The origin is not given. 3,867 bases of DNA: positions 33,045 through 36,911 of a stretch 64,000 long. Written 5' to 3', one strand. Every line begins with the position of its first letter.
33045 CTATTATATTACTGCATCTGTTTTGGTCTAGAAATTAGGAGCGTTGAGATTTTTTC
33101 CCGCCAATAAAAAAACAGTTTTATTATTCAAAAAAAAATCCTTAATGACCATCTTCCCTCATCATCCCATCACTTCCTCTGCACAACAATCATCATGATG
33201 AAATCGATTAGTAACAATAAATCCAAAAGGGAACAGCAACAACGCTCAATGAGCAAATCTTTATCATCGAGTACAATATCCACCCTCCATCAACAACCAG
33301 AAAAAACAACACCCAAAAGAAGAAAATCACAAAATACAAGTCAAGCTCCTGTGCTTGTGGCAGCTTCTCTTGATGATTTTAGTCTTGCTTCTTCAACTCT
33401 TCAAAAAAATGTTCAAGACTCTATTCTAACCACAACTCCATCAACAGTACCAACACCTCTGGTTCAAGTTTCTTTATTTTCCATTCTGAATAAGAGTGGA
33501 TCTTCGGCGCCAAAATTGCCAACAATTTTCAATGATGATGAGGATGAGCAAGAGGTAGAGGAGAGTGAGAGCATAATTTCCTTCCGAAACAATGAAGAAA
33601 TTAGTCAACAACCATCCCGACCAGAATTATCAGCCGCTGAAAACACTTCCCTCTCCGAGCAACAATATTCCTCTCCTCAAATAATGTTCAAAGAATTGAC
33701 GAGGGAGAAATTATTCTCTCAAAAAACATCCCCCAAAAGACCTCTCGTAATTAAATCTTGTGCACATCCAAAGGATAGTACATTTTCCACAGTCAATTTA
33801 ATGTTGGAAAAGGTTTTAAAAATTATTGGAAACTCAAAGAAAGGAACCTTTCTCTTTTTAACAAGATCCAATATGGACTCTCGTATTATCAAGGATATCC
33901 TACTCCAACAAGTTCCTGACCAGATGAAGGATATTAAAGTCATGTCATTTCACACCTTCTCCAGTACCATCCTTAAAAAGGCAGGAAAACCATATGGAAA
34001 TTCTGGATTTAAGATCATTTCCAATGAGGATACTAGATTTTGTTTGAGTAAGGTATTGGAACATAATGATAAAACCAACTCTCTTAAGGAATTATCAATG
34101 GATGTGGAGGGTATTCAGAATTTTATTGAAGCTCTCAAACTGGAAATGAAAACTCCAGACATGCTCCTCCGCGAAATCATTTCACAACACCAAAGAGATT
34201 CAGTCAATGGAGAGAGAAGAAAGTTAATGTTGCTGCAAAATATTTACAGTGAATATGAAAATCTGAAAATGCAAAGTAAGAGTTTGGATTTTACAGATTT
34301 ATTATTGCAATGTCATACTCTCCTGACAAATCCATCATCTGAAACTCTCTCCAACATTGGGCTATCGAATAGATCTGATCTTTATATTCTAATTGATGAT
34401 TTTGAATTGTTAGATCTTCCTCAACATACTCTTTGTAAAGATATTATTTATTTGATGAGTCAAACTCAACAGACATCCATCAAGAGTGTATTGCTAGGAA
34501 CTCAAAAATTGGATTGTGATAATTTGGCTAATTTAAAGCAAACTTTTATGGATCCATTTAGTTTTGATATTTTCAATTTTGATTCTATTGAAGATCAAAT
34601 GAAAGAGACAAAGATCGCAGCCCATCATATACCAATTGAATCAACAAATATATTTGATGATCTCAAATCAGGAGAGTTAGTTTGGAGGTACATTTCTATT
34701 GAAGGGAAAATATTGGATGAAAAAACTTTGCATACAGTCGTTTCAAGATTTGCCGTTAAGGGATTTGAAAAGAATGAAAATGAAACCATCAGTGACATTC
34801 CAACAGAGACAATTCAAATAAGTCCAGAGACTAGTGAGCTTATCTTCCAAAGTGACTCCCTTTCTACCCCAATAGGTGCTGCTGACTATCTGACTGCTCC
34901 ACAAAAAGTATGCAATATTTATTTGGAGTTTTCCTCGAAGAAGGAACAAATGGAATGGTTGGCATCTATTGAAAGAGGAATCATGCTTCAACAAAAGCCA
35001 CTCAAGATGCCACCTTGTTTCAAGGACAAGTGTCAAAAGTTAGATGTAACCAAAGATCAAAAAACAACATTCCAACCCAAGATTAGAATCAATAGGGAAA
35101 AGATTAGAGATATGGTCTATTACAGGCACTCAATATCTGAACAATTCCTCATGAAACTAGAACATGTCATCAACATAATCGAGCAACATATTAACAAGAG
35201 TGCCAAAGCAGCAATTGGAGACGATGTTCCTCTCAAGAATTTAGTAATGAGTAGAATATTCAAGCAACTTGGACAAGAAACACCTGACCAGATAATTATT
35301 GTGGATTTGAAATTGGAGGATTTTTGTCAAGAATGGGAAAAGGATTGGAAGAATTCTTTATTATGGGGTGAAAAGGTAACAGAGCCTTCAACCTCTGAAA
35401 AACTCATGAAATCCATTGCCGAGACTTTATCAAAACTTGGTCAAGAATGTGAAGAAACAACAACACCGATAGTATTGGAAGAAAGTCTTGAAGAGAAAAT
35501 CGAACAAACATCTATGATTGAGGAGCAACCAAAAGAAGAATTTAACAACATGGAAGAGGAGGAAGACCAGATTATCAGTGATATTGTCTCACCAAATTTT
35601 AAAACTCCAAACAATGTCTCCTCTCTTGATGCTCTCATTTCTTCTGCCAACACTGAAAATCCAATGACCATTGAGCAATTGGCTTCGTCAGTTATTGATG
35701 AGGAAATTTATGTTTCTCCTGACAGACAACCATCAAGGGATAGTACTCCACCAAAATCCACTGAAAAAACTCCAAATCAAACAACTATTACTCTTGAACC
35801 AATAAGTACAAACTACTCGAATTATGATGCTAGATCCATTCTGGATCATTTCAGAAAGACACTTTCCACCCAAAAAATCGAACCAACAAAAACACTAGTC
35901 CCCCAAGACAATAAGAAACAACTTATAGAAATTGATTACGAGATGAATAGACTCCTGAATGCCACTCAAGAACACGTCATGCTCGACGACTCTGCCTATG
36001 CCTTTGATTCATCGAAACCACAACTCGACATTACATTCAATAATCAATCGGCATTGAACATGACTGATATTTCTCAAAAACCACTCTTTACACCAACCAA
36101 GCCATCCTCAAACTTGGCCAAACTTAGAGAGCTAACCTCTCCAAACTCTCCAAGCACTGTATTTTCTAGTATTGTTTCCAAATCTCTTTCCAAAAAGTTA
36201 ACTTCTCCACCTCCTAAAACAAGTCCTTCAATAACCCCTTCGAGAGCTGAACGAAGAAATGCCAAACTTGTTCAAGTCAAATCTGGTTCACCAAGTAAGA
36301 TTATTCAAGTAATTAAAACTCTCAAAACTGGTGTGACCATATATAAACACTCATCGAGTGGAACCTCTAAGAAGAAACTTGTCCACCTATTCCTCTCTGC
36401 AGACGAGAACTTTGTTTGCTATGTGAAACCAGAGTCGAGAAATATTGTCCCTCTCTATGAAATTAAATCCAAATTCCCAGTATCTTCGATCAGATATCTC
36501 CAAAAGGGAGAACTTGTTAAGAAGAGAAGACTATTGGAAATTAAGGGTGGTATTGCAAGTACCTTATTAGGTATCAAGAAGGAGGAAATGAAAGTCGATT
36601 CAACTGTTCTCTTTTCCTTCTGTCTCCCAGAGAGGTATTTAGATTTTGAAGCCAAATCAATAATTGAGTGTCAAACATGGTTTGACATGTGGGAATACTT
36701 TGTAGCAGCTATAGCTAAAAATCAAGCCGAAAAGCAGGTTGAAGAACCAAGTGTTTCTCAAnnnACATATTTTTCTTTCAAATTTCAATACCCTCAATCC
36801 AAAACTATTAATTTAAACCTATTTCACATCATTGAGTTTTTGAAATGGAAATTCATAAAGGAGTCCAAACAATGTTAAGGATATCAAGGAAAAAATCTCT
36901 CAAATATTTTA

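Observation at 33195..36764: UvrD-like pseudo-helicase fused to PH-like domains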

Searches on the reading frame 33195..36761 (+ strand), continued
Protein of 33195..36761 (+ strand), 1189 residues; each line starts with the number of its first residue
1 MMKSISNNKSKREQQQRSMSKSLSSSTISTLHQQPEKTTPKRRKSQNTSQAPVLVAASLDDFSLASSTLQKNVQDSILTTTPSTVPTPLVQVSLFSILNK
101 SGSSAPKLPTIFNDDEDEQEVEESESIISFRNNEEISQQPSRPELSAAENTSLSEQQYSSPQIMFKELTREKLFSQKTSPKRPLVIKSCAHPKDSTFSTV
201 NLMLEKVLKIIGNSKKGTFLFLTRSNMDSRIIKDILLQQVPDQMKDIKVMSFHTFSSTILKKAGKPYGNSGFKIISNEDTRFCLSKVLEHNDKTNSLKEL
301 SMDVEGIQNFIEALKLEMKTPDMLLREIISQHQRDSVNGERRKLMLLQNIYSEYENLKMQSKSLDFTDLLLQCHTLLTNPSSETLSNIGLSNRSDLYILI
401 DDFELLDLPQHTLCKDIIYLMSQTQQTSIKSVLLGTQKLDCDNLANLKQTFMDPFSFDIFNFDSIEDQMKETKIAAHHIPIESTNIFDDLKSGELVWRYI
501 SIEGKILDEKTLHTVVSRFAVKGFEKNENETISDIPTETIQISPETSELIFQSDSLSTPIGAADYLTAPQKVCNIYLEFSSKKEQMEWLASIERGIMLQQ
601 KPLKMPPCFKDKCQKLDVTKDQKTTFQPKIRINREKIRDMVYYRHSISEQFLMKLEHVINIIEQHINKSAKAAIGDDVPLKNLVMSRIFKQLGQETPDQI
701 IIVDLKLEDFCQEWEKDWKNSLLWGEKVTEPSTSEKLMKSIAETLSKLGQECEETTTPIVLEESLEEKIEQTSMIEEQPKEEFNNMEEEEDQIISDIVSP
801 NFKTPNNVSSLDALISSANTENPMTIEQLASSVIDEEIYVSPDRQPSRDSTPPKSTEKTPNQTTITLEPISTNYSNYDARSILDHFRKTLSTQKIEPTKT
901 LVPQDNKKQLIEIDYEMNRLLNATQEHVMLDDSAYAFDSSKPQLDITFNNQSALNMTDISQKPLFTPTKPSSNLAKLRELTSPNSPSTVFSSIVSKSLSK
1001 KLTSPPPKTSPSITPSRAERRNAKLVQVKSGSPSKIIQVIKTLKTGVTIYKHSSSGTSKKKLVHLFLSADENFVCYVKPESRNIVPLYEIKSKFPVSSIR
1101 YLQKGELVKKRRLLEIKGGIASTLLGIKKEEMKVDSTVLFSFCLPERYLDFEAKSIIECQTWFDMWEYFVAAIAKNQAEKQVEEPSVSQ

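Call 73: list_cluster_members(proteins=[P0002, P0013, P0014, P0015, P0016, P0018, P0019, P0020, P0023, P0026])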
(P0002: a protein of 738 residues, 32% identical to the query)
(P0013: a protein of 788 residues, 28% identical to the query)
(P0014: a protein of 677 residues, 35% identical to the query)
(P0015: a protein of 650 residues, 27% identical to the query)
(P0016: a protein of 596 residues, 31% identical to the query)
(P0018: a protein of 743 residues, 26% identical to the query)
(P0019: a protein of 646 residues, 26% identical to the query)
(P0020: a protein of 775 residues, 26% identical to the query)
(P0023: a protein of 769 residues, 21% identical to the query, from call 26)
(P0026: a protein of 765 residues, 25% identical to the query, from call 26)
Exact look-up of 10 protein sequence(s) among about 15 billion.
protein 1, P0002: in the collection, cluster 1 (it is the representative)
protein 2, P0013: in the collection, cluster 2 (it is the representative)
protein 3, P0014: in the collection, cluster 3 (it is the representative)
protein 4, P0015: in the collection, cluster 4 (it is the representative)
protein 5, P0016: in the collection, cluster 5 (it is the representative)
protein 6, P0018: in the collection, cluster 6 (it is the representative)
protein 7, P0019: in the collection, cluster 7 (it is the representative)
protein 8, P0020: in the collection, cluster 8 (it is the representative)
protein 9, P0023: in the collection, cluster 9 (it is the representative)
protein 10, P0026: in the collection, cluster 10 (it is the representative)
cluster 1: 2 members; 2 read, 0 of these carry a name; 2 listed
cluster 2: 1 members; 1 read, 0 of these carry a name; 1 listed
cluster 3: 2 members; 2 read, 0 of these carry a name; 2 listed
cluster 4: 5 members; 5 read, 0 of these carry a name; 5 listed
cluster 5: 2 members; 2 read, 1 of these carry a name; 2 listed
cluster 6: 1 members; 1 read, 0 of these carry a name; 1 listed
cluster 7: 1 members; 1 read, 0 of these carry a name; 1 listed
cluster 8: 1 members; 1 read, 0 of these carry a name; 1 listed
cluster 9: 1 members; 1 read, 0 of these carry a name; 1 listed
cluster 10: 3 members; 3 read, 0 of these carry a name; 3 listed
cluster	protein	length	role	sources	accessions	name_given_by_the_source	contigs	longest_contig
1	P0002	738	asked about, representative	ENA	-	-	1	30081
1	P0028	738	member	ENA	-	-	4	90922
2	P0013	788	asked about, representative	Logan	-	-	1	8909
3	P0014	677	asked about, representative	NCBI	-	-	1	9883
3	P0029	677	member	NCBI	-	-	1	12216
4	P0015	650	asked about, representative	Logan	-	-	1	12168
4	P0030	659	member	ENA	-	-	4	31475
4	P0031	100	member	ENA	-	-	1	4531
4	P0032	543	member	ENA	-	-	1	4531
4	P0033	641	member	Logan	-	-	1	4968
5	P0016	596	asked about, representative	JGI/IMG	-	DNA helicase-2/ATP-dependent DNA helicase PcrA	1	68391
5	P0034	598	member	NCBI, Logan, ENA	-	-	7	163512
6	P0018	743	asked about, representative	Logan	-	-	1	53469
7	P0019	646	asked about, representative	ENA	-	-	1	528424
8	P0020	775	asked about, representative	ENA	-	-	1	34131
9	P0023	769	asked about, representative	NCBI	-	-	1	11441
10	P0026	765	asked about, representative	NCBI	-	-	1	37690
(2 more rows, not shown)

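Call 77: list_cluster_members(proteins=[P0001])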
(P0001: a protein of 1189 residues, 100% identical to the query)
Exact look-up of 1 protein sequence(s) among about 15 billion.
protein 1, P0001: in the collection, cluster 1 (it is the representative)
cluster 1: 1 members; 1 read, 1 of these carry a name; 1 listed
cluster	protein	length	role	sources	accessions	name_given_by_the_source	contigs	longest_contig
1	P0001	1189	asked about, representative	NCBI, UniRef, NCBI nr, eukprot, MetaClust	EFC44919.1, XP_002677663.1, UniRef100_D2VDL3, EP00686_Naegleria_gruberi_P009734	predicted protein [Naegleria gruberi] | Predicted protein n=1 Tax=Naegleria gruberi TaxID=5762 RepID=D2VDL3_NAEGR | uncharacterized protein NAEGRDRAFT_48687 [Naegleria gruberi]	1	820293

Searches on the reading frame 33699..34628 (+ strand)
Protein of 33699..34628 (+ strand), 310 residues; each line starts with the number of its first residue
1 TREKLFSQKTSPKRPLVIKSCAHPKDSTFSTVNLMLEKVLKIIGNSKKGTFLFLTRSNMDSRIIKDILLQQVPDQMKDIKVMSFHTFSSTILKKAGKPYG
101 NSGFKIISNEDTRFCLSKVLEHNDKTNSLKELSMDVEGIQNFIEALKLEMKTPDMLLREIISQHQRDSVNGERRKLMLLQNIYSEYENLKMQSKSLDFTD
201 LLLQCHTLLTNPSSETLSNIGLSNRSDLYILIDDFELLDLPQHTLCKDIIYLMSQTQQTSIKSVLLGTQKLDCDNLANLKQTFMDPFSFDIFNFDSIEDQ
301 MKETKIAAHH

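Call 10: search_solved_structures(query=window:33699-34628:+, max_evalue=10, show_alignments=4)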
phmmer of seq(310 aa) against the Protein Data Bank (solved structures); distinct sequences matched with E-value up to 10: 6.
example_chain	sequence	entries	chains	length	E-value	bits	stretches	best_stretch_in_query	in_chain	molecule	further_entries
2pjr_A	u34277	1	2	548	0.0086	18.7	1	51-249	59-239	PROTEIN (HELICASE PCRA)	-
1pjr_A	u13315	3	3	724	0.019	17.5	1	51-249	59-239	PCRA | ATP-DEPENDENT HELICASE PCRA | HELICASE PCRA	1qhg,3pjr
1qhh_B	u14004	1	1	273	0.16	14.5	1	179-249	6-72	PROTEIN (PCRA (SUBUNIT))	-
9nzo_B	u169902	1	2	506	1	11.9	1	77-140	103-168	Cas12f Effector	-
9nzr_A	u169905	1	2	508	1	11.9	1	77-140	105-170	Cas12f Nuclease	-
9dx1_F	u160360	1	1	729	1.9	11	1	203-253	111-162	GATOR2 complex protein WDR24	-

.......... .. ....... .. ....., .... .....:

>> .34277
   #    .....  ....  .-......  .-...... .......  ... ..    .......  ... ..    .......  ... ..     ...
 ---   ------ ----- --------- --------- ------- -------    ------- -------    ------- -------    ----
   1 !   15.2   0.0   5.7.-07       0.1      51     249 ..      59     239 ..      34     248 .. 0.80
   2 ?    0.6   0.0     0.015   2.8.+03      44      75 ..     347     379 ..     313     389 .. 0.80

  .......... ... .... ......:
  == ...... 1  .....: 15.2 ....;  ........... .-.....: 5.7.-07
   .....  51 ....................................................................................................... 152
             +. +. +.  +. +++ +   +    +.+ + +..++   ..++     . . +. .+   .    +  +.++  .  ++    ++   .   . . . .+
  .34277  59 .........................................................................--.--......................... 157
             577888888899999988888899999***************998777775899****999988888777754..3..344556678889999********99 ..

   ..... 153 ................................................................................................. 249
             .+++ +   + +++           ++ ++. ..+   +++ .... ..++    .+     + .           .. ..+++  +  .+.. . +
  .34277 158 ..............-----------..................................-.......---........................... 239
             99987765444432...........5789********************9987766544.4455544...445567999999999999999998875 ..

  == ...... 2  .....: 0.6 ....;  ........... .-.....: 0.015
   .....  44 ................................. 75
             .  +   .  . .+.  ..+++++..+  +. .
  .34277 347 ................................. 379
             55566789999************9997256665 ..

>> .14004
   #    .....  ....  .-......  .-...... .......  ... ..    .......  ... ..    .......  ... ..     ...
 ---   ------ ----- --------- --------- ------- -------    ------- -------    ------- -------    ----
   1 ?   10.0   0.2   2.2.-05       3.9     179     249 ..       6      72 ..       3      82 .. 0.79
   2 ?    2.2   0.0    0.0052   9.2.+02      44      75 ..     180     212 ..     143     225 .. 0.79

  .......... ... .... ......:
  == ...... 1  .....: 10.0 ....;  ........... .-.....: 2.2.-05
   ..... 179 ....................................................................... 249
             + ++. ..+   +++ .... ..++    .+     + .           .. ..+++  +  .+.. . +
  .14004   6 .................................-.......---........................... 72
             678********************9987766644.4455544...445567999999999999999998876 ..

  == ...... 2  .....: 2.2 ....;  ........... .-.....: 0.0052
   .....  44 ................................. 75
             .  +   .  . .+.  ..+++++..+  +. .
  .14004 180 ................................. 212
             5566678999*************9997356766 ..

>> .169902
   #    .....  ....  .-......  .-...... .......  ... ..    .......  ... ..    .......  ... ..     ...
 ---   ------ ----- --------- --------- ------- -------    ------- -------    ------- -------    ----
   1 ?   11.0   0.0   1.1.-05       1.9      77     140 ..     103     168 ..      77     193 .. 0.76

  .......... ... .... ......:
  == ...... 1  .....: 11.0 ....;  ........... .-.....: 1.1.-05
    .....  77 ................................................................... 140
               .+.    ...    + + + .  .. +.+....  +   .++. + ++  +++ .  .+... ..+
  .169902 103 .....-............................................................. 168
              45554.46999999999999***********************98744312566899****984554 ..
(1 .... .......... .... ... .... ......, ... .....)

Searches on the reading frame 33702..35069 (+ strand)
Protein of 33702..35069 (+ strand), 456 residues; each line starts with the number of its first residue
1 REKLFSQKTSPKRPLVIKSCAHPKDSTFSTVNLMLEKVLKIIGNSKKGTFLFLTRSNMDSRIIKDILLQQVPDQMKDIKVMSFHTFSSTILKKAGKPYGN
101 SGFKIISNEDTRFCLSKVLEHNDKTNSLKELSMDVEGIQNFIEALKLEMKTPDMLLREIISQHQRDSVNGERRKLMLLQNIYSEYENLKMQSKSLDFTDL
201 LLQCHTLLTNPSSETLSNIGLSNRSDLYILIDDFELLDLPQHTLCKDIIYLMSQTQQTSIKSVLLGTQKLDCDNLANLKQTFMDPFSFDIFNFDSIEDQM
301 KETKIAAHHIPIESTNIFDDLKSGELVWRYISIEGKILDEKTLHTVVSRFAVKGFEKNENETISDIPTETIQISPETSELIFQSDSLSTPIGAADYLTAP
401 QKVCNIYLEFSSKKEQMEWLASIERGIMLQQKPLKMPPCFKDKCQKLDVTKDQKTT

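Call 26: find_homologous_proteins(query=A2, max_evalue=0.001)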
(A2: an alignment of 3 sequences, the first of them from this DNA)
Query A2 (3 sequences) (456 aa, profile of the alignment): 5 proteins with E <= 0.001 among 8000 candidates.
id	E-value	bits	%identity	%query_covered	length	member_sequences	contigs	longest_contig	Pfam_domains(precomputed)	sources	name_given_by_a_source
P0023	4.1e-11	61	21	55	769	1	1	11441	PF13538.13,PF01443.25,PF13604.13,PF13361.13,PF13245.13,PF00580.28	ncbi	-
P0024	7.1e-11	60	23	50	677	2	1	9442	PF13538.13,PF13604.13,PF13361.13,PF13245.13,PF00580.28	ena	-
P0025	3.4e-10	57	38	17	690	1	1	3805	PF13538.13,PF13087.13,PF13361.13,PF13245.13,PF00580.28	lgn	-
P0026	1.2e-8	52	25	34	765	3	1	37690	PF13538.13,PF13087.13,PF01443.25,PF21196.4,PF13361.13,PF13245.13,PF00580.28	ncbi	-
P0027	8.2e-4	36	25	36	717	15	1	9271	PF13538.13,PF13361.13,PF13245.13,PF00580.28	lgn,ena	-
